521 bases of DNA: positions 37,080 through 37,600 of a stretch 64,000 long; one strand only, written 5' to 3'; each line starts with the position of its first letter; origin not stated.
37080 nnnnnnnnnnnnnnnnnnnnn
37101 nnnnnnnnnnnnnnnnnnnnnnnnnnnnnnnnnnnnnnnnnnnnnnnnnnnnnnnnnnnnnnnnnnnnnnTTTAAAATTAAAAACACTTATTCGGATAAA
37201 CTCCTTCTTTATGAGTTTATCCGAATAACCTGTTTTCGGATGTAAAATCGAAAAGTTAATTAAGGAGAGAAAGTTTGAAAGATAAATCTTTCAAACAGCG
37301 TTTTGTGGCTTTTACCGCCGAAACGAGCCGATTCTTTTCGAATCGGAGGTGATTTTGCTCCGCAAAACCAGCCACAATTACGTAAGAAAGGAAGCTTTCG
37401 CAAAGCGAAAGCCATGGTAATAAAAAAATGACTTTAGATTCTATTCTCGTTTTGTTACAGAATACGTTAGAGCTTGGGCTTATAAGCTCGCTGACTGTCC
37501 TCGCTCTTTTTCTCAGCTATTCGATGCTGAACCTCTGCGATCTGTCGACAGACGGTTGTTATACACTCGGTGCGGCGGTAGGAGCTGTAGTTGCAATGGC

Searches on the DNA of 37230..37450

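Call 80: search_rna_families(source=window, start=37230, end=37450, threshold=evalue, max_evalue=10)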
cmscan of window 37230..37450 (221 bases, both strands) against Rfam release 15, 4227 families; matches with E-value up to 10: 11.
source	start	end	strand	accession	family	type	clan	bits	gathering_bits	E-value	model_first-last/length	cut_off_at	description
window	37273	37296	+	RF04348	Plastid-psbM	Cis-reg;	-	17.5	52.7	5.1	14-37/79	no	Plastid-psbM 3UTR RNA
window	37273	37296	-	RF04348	Plastid-psbM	Cis-reg;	-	17.4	52.7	5.4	14-37/79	no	Plastid-psbM 3UTR RNA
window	37382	37411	+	RF01360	CRISPR-DR47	Gene; CRISPR;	-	16.9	39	0.9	1-37/37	no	CRISPR RNA direct repeat element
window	37240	37375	-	RF02863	sRNA_2410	Gene; sRNA;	-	14.5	61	3.3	1-196/196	no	Enterococcus sRNA 2410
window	37243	37298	-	RF02877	NmsRb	Gene; sRNA;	-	14.4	52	5.9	1-91/91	no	Neisseria metabolic switch regulator b (RcoF1/NgncR163)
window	37273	37298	+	RF00900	mir-255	Gene; miRNA;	-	14.2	50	7.8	1-59/59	no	mir-255 microRNA precursor family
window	37353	37398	-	RF02716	sno_ncR3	Gene; snRNA; snoRNA; CD-box;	-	13.9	88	2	1-75/75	no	Small nucleolar RNA ncR3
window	37270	37426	-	RF01257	snR31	Gene; snRNA; snoRNA; HACA-box;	CL00026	12.8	45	2.2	1-223/223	no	Small nucleolar RNA snR31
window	37392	37415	-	RF02085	Yar_1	Gene; lncRNA;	-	12.5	50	2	51-74/74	no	Yellow-achaete intergenic RNA conserved region 1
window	37230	37301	+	RF04178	BTnc005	Gene; sRNA;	-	11.9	174.8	1.7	125-205/205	5'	Bacteroides sRNA BTnc005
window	37282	37334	-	RF00032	Histone3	Cis-reg;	-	10.9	34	6.7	1-46/46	no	Histone 3' UTR stem-loop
